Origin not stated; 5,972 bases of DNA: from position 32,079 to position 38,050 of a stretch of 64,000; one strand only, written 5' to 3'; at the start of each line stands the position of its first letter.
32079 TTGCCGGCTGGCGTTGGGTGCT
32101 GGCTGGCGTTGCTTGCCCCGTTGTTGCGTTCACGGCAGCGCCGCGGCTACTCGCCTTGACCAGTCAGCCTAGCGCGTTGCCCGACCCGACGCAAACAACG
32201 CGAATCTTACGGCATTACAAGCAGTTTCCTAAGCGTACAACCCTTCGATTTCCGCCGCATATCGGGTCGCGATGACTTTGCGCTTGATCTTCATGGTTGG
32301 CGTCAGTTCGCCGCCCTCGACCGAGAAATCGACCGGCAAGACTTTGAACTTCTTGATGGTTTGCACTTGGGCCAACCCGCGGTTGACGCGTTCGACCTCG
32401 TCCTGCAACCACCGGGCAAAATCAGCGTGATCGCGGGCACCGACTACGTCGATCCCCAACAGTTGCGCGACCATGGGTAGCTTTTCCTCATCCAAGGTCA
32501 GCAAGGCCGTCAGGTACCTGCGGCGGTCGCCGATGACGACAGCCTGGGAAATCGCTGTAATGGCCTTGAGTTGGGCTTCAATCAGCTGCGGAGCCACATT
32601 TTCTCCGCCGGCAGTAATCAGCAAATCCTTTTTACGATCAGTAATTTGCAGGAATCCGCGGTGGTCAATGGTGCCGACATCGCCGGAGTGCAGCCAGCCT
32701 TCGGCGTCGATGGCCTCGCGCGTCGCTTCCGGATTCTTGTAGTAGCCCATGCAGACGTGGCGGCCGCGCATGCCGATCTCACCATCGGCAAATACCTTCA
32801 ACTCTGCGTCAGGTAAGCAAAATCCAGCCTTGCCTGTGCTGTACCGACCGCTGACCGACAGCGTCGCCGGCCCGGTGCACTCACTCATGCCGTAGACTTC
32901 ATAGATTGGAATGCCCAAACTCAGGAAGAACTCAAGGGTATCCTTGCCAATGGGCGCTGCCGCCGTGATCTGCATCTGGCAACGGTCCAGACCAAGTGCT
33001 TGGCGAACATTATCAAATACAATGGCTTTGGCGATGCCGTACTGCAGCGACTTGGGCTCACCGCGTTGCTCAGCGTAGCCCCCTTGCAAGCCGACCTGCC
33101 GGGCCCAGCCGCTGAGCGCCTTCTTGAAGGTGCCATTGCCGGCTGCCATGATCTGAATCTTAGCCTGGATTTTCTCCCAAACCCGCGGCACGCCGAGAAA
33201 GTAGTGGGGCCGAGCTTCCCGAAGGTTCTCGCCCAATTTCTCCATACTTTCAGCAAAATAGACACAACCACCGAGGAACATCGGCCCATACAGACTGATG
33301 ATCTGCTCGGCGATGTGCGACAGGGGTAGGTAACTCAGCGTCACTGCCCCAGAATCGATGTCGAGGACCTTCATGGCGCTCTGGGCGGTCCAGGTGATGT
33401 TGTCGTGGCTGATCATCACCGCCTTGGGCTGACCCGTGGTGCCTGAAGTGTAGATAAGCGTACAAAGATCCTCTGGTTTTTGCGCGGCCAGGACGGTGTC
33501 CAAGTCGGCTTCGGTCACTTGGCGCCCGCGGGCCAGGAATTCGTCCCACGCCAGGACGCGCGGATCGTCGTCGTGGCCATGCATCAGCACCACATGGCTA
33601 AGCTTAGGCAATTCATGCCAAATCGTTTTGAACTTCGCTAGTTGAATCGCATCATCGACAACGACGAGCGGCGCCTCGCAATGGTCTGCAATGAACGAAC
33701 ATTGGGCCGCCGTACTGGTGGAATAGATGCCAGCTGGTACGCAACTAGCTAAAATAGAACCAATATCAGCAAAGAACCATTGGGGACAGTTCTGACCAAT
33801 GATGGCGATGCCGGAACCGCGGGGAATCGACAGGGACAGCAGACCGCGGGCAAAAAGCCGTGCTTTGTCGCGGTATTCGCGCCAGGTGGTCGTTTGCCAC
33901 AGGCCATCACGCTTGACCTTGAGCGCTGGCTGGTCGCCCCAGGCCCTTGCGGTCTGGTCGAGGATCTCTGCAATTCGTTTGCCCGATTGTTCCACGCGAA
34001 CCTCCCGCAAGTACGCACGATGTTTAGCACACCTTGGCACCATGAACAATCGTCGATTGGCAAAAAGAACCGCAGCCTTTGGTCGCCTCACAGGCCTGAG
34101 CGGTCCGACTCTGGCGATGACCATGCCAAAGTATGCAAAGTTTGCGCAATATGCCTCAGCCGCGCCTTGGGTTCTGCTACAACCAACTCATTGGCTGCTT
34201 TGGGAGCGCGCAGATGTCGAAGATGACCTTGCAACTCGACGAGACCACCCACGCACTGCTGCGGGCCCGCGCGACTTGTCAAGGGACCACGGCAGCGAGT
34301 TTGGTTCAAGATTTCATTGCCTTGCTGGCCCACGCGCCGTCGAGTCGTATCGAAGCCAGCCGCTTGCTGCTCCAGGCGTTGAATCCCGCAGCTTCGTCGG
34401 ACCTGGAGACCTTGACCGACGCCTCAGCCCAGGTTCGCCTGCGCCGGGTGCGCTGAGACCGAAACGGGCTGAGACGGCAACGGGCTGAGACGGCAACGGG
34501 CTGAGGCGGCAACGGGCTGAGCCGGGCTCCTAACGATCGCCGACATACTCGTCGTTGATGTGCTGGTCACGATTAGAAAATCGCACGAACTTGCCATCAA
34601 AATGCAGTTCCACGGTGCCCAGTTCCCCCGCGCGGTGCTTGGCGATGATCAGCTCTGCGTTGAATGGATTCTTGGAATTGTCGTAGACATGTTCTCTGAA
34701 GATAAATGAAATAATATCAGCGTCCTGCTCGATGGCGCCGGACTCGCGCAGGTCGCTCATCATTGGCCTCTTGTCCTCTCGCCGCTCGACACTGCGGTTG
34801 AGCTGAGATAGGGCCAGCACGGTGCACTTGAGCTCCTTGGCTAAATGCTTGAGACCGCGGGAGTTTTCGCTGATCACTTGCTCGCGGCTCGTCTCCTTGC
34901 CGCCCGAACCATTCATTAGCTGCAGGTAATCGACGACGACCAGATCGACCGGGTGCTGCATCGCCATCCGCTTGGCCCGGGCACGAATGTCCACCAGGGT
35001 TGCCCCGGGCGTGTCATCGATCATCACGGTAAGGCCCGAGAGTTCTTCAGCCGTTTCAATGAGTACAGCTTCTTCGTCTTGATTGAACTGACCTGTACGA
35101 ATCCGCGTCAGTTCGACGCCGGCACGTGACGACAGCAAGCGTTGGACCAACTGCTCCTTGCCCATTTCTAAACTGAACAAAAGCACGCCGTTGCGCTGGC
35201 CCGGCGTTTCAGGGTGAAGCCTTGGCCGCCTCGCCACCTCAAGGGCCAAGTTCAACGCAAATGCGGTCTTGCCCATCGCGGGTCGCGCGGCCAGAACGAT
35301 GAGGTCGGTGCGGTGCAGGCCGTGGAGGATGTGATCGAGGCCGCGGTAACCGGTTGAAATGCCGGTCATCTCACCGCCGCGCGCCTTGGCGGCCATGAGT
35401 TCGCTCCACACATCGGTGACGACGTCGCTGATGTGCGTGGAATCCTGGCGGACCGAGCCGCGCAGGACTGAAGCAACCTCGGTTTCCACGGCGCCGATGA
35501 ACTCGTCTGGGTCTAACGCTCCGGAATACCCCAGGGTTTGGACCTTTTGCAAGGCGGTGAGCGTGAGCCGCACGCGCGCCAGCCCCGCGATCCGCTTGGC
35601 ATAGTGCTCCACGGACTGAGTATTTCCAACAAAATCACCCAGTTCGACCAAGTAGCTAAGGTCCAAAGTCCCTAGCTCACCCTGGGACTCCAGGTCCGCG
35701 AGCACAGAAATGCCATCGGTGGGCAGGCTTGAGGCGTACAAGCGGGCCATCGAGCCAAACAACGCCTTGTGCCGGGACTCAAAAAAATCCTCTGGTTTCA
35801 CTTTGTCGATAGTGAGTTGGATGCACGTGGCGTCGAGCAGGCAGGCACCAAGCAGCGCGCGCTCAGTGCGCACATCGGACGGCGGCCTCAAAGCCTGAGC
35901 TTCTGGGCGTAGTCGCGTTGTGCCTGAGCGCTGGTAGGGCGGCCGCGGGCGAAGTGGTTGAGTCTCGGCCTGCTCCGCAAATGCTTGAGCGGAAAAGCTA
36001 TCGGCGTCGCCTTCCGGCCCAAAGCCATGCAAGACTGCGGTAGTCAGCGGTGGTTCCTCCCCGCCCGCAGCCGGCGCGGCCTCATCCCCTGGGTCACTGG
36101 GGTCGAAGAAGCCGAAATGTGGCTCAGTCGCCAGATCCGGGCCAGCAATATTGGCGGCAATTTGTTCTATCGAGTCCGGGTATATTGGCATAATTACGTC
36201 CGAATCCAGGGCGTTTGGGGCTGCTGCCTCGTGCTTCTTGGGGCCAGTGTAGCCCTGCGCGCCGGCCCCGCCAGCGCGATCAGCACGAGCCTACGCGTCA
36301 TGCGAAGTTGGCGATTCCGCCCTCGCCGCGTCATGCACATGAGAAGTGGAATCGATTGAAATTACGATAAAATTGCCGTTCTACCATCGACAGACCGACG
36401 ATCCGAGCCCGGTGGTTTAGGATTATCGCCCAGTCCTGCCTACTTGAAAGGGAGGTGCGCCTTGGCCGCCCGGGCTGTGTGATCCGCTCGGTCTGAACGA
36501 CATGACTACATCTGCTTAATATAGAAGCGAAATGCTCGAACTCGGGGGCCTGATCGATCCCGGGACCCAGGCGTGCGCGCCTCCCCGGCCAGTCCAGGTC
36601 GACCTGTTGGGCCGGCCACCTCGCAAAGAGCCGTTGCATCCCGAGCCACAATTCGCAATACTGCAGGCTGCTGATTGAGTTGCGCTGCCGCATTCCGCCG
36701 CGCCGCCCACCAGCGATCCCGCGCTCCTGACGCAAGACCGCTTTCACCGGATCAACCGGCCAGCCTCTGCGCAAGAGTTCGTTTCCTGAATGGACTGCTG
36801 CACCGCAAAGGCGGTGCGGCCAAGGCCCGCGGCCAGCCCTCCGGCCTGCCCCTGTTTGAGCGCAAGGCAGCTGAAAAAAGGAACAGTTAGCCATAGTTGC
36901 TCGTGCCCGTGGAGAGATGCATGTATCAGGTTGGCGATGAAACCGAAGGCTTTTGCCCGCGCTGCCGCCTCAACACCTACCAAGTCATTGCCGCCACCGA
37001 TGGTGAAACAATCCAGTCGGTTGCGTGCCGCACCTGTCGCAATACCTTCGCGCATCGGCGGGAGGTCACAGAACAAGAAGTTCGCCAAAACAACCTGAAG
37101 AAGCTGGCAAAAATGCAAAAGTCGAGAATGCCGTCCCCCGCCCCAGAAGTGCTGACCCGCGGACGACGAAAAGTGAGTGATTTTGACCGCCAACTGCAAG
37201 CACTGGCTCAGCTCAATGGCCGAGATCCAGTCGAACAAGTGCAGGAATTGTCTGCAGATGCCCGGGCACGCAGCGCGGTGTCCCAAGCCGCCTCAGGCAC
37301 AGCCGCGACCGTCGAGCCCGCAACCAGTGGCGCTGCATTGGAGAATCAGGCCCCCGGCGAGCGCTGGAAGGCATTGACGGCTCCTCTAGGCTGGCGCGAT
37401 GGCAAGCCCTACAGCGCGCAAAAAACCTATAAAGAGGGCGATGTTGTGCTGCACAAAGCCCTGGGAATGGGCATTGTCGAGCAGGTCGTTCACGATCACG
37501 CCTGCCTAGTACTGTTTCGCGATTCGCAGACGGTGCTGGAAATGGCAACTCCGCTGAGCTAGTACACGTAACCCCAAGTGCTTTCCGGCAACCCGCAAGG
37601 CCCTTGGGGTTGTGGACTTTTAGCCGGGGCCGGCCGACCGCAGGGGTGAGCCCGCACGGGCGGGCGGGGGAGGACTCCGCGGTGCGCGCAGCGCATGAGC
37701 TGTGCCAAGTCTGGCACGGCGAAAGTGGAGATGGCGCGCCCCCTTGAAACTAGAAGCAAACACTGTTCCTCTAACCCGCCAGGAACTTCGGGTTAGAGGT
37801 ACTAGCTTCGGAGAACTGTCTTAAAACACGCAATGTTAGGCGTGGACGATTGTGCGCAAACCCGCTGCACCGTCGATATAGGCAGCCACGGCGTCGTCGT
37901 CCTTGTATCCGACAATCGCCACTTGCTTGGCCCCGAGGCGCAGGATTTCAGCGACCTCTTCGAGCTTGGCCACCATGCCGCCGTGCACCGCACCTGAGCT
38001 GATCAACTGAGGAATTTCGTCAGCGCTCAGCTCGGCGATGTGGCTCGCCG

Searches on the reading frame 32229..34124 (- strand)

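Call 68: search_protein_families(library=pfam, proteins=[window:32229-34124:-], max_evalue=0.0001)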
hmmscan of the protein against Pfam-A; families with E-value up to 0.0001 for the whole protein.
window:32229-34124:- (631 aa): 2 families
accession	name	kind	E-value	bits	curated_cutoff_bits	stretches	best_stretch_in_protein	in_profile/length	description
PF00501.34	AMP-binding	-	4.6e-67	226.9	29.9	1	56-462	2-384/384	AMP-binding enzyme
PF23562.2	AMP-binding_C_3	-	1.5e-11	45.2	20.8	1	500-631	2-121/124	AMP-binding enzyme C-terminal domain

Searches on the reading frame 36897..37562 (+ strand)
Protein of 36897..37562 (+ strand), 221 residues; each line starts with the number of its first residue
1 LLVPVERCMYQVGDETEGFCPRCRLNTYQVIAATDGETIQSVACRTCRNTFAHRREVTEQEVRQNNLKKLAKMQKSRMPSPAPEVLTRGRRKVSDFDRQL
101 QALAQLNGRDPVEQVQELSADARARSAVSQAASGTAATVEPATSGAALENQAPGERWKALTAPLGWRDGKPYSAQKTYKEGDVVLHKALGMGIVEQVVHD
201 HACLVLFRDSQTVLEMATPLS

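Call 18: find_encoding_contigs(protein=window:36897-37562:+, flank=3000, max_places=10)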
Protein window:36897-37562:+ (221 aa): no gene with exactly this product is on record in the collection.

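Call 20: find_homologous_proteins(query=window:36921-37559:+)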
Query window:36921-37559:+ (213 aa): 31 proteins with E <= 0.001 among 615 candidates.
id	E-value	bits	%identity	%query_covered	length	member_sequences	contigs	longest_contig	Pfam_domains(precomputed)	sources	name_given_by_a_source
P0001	1.8e-136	470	100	100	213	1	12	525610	-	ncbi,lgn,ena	-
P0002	3.4e-64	234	54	100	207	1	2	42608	-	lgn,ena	-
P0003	6.7e-64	233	54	100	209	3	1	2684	-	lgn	-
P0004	9.2e-64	233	53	100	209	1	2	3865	-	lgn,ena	-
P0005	1.9e-61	225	52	98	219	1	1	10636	-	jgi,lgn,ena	-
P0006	1.7e-60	222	50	99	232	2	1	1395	-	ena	-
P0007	7.5e-60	220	51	98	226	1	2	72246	-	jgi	jgi:hypothetical protein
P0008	3.2e-59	218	52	99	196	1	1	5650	-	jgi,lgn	jgi:hypothetical protein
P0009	7.9e-59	217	52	99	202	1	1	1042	-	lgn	-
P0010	8.9e-57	210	50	98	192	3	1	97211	-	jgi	jgi:hypothetical protein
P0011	3.1e-56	208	49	99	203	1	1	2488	-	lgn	-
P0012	5.6e-55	204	48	99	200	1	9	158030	-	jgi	jgi:hypothetical protein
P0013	7.7e-50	187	49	100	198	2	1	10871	-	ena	-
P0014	1.1e-49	187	49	98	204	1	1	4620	-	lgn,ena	-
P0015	1.1e-49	187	47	98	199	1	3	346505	-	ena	-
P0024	3.9e-47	178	46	99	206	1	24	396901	-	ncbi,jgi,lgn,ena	jgi:transposase-like protein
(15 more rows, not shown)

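Call 21: find_encoding_contigs(protein=P0002, flank=3000, max_places=3)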
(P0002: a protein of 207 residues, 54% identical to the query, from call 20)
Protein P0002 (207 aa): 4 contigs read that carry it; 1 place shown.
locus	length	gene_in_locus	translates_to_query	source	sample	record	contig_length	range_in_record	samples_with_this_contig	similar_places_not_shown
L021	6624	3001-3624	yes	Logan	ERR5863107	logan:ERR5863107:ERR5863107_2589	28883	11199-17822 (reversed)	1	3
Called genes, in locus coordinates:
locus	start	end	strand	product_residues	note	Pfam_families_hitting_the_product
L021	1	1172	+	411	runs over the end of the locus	PF01591:6PF2K, PF13671:AAA_33 (weak), PF00300:His_Phos_1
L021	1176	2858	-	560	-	PF00772:DnaB, PF03796:DnaB_C, PF13481:AAA_25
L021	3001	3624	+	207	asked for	-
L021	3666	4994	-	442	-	PF14240:YHYH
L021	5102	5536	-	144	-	-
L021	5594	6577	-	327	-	PF01073:3Beta_HSD, PF01370:Epimerase, PF02719:Polysacc_synt_2 (faint), PF04321:RmlD_sub_bind, PF05368:NmrA, PF13460:NAD_binding_10, PF16363:GDP_Man_Dehyd, PF07993:NAD_binding_4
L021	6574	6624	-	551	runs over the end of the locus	PF00501:AMP-binding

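Call 22: find_encoding_contigs(protein=P0024, flank=3000, max_places=3)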
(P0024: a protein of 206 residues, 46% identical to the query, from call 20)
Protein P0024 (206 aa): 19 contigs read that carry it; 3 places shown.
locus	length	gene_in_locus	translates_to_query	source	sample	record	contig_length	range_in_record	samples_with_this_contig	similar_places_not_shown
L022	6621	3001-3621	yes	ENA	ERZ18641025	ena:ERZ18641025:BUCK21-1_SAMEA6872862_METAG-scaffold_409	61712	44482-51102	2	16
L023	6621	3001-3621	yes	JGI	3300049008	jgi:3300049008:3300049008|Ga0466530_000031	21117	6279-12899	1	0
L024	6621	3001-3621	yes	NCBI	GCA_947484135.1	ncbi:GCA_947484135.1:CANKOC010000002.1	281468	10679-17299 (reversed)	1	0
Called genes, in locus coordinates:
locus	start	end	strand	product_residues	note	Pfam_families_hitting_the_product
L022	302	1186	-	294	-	PF02230:Abhydrolase_2, PF03959:FSH1, PF00326:Peptidase_S9 (faint), PF00561:Abhydrolase_1 (weak), PF01738:DLH (weak), PF12146:Hydrolase_4 (weak)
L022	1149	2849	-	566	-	PF00772:DnaB, PF03796:DnaB_C, PF13481:AAA_25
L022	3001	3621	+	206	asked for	-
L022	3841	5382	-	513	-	PF00171:Aldedh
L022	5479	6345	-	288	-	PF03411:Peptidase_M74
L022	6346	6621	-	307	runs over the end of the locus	PF03668:RapZ-like_N, PF22740:PapZ_C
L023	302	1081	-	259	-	PF02230:Abhydrolase_2, PF03959:FSH1, PF00326:Peptidase_S9 (faint), PF01738:DLH (weak), PF00561:Abhydrolase_1 (weak), PF12146:Hydrolase_4 (weak)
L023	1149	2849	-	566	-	PF00772:DnaB, PF03796:DnaB_C, PF13481:AAA_25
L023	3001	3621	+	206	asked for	-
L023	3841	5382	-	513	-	PF00171:Aldedh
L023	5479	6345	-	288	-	PF03411:Peptidase_M74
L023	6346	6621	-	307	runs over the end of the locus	PF03668:RapZ-like_N, PF22740:PapZ_C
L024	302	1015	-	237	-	PF00326:Peptidase_S9 (faint), PF02230:Abhydrolase_2, PF00561:Abhydrolase_1, PF01738:DLH (weak), PF03959:FSH1, PF12146:Hydrolase_4 (weak)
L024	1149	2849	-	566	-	PF00772:DnaB, PF03796:DnaB_C, PF13481:AAA_25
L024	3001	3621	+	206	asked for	-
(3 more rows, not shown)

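Call 49: search_protein_families(library=pfam, proteins=[window:36921-37559:+], max_evalue=0.01)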
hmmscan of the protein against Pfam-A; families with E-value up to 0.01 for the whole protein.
window:36921-37559:+ (213 aa): 1 family
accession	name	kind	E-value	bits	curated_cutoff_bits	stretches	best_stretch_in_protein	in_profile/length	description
PF04981.18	NMD3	-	0.003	17.5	24.9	1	8-65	12-67/243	NMD3 family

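Call 50: search_protein_families(library=ncbifam, proteins=[window:36921-37559:+], max_evalue=0.01)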
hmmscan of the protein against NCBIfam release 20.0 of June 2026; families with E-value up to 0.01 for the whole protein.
window:36921-37559:+ (213 aa): 0 families

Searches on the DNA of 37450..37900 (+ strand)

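Call 9: search_rna_families(source=window, start=37450, end=37900, threshold=evalue, max_evalue=10, show_alignments=3)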
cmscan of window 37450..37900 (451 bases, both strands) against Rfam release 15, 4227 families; matches with E-value up to 10: 3.
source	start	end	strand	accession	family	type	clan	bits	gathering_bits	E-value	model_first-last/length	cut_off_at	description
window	37540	37625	-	RF03168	c-di-GMP-I-UAU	Cis-reg; riboswitch;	CL00126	19.5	65.9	0.1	1-81/81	no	c-di-GMP-I-UAU riboswitch aptamer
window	37673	37750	+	RF00970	mir-648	Gene; miRNA;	-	15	84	3.9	1-84/84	no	mir-648 microRNA precursor family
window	37765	37853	+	RF01769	greA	Cis-reg; leader;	-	14.3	60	5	1-124/124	no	Enterobacteria greA leader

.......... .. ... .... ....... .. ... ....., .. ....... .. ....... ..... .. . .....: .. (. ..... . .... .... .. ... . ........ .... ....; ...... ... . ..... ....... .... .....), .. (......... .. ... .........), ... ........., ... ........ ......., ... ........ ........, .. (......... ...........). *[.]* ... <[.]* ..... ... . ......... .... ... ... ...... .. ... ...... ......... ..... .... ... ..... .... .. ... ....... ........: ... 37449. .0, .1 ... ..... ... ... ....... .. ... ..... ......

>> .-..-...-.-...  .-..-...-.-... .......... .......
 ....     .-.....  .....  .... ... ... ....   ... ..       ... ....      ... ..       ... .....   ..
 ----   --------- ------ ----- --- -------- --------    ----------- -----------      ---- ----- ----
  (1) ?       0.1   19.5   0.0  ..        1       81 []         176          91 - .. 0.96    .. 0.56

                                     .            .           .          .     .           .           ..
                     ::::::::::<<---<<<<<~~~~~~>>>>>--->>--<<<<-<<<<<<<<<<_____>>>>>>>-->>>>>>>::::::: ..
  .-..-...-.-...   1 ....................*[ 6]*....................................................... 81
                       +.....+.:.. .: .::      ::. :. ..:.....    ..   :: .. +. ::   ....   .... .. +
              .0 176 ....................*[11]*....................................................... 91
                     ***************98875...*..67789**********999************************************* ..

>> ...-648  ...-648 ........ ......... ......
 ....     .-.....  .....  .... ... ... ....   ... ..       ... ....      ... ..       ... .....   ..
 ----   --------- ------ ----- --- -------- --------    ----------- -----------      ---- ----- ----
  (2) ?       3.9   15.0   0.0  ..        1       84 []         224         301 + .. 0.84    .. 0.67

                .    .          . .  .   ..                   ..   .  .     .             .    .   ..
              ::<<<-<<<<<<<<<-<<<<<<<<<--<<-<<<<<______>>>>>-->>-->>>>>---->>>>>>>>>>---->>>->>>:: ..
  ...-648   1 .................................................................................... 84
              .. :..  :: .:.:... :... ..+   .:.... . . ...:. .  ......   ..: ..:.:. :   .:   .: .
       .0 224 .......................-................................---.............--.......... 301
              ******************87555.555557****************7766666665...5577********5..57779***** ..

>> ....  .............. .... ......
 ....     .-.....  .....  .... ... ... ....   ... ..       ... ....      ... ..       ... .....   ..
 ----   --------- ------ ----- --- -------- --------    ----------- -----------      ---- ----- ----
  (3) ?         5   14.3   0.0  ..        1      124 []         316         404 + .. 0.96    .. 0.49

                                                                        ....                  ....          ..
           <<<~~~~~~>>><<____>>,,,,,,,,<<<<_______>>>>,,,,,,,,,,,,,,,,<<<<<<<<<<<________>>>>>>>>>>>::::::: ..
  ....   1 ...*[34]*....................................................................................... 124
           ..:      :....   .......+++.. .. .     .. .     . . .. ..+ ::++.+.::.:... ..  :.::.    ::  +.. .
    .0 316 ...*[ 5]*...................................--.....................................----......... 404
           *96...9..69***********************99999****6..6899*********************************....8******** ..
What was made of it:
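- On Any Rfam RNA family (riboswitch, ribozyme, sRNA, known repeat-RNA motifs): The best hit on copy B scores 19.5 bits against a threshold of 65.9 (call 9).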

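Call 28: search_dna_similar(query=window:37555-37810:+, collection=plasmids, mode=distant, max_evalue=10, max_rows=30)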
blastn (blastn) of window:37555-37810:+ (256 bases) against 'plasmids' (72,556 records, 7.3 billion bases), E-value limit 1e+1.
Records with a match: 33; places in all: 34; records where one place covers at least 80% of the query: 0.
Best place of each record, by identity: >=99% 1; 95-99% 6; 90-95% 8; 80-90% 14; 60-80% 4.
By first word of the organism name: Streptomyces 11; Paracoccus 5; Pseudomonas 3; Cupriavidus 2; Pararhizobium 1; Agrobacterium 1; Frankia 1; Ralstonia 1; Variovorax 1; Halolamina 1; and 6 more.
By predicted mobility (MOB-suite, as given by PLSDB): non-mobilizable 22; conjugative 7; mobilizable 4.
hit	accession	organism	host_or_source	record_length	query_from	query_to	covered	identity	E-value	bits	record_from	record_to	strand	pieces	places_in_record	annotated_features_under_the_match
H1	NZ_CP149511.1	Pararhizobium sp. A13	Aeschynomene indica,cell ...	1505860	146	188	17%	82.2%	2e-1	44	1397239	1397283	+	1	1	none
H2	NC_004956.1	Pseudomonas sp. ADP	-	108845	108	151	17%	79.5%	3e+0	40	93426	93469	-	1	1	amidohydrolase family protein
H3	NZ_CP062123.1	Pseudomonas sp. ADPe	bacterial pure culture,soil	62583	108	151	17%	79.5%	3e+0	40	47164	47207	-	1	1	amidohydrolase family protein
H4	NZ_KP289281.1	Pseudomonas sp. EGD-AKN5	-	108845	108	151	17%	79.5%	3e+0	40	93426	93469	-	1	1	amidohydrolase family protein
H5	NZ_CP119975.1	Agrobacterium leguminum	pure culture,soil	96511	108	151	17%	79.5%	3e+0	40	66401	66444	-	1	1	amidohydrolase family protein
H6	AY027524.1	Frankia torreyi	-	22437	106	145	16%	82.5%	8e-1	42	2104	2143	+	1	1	hypothetical protein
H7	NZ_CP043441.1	Cupriavidus campinensis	cell culture,soil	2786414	98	134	14%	83.8%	9e+0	37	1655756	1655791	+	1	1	none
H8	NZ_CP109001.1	Streptomyces sp. NBC_00704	-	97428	100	135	14%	83.3%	3e+0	39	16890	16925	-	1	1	NmrA/HSCARG family protein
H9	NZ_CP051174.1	Ralstonia pseudosolanacearum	Whole organism,tomato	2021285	97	130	13%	85.3%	3e+0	40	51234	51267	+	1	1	none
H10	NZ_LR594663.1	Variovorax sp. RA8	Riverbed sediment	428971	178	211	13%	85.3%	3e+0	40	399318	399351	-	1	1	LLM class flavin-dependent oxidoreductase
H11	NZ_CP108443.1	Streptomyces sp. NBC_01276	-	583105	74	107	13%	85.3%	3e+0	40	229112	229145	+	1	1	MFS transporter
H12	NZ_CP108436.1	Streptomyces sp. NBC_01281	-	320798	104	136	13%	85.7%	3e+0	39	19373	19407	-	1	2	hypothetical protein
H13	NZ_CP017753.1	Cupriavidus sp. USMAHM13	cell culture,Paddy field, Sungai Manik, ...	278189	81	112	13%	87.5%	9e+0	38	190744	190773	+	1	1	cryptochrome/photolyase family protein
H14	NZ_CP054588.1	Halolamina sp. CBA1230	solar salt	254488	94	125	13%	87.5%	9e+0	37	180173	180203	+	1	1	nucleotide sugar dehydrogenase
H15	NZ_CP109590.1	Streptomyces sp. NBC_01361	-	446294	78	110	13%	84.8%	9e+0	38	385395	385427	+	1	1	BTAD domain-containing putative transcriptional regulator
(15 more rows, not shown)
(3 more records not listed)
